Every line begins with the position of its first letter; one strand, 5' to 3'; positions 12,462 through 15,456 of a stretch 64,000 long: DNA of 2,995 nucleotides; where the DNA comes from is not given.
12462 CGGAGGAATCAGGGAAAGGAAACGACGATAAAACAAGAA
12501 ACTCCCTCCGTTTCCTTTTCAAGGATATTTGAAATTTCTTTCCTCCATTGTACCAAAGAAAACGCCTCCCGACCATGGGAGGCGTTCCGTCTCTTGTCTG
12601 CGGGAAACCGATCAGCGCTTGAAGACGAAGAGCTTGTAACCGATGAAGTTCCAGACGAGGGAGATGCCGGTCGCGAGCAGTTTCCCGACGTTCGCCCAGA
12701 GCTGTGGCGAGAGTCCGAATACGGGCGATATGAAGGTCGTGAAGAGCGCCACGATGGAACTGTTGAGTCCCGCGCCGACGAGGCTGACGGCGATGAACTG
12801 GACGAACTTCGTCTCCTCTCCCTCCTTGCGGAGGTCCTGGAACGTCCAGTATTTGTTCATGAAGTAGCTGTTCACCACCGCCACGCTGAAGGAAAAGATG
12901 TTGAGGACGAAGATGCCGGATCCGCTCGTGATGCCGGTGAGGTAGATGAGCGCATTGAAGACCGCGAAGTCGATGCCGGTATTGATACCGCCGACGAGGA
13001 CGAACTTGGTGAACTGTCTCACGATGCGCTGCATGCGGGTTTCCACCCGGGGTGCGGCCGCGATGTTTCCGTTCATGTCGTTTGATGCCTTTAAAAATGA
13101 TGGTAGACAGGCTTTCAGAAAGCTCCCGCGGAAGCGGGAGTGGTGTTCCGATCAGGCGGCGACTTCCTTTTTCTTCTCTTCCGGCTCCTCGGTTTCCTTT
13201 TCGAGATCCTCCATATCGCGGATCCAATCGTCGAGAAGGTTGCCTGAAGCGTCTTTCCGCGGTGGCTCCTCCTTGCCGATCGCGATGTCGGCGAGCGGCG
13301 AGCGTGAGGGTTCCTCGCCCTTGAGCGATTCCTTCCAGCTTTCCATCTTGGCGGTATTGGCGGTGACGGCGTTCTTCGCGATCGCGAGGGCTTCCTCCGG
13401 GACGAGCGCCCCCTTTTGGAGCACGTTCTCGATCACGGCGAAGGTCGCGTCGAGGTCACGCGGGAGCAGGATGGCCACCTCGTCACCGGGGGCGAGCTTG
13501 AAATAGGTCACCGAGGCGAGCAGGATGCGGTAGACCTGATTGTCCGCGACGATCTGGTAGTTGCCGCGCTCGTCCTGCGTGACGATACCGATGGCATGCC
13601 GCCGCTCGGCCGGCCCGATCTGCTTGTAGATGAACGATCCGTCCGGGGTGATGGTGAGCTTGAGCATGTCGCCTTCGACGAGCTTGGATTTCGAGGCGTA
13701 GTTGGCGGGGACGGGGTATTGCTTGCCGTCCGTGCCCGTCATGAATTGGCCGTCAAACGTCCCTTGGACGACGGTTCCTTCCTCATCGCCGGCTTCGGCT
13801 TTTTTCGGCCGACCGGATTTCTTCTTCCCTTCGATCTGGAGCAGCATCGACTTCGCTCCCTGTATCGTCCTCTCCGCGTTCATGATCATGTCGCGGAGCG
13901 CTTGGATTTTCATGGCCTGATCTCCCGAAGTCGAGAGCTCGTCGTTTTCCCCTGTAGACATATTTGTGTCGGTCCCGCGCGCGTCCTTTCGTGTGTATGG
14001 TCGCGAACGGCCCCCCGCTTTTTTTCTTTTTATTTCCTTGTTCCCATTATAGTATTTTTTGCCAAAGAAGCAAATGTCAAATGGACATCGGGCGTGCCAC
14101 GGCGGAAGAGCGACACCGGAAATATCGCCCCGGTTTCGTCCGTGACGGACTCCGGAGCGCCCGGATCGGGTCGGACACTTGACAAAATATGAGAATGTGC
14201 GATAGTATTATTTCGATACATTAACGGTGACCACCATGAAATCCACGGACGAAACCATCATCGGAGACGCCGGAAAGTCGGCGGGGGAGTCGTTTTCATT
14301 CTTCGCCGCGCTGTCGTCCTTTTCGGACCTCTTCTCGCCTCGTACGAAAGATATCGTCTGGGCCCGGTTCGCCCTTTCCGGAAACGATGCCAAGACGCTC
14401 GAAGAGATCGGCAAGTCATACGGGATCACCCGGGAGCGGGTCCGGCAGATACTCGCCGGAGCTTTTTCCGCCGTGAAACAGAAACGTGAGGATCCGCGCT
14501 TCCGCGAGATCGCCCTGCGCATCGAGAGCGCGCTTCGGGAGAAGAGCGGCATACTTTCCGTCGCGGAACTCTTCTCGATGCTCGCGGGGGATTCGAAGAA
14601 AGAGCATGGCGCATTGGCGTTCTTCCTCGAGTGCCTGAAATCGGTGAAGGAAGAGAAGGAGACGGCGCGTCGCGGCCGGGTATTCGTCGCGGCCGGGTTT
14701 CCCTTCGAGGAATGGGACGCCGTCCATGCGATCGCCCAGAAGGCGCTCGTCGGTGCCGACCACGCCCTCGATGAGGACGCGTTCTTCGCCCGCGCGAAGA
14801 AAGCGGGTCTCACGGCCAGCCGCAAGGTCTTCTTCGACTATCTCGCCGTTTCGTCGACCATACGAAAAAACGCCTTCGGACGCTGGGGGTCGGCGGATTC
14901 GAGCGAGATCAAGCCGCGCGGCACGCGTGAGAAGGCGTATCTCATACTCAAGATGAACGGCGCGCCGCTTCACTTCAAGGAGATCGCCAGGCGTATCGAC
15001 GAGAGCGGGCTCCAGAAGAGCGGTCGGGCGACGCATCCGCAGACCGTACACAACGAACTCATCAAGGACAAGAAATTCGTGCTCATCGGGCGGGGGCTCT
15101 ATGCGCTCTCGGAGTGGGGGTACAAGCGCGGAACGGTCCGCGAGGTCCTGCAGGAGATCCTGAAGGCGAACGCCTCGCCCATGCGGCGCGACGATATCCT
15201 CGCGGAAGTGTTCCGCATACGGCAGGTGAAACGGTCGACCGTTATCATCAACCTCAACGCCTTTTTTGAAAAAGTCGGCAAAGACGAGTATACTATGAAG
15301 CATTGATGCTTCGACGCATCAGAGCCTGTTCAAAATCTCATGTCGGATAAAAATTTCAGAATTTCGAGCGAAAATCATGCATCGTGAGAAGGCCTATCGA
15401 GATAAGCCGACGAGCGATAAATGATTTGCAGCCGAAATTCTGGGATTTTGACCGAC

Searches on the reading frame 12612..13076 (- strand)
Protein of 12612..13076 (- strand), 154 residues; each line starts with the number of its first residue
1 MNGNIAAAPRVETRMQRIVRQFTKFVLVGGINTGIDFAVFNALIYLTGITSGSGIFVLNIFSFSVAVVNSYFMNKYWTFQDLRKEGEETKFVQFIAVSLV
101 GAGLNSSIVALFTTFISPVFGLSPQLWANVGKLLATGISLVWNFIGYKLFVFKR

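Call 78: search_protein_families(library=pfam, proteins=[window:12612-13076:-], max_evalue=0.001)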
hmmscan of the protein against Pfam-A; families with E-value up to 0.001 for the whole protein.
window:12612-13076:- (154 aa): 1 family
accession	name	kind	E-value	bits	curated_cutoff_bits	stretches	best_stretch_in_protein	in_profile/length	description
PF04138.20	GtrA_DPMS_TM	-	1.9e-22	80.1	26.1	1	24-152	1-117/117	GtrA/DPMS, transmembrane domain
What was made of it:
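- Closest known: Three-component extracytoplasmic glycosylation systems. Same: A GtrA-family protein is also encoded elsewhere in the window, at 12612-13076 on the minus strand (call 78).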

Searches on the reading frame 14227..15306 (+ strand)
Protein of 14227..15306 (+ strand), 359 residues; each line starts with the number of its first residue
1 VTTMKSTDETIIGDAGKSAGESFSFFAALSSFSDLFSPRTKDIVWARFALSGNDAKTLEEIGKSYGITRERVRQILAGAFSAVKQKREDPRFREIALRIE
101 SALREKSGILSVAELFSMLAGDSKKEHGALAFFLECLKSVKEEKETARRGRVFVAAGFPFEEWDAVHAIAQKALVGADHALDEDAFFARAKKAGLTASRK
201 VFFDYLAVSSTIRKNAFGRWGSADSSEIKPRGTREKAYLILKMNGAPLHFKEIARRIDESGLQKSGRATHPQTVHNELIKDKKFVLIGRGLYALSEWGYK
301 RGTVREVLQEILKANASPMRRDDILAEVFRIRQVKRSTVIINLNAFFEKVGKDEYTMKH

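Call 78: search_protein_families(library=pfam, proteins=[window:14227-15306:+], max_evalue=0.001)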
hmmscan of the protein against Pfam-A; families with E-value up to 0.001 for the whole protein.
window:14227-15306:+ (359 aa): 2 families
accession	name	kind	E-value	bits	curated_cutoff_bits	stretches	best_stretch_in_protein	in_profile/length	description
PF04545.22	Sigma70_r4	-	1.5e-11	44.1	24.1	1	37-84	6-49/50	Sigma-70, region 4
PF05066.19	HARE-HTH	-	5.5e-10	39.9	25.9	1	235-297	5-71/71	HB1, ASXL, restriction endonuclease HTH domain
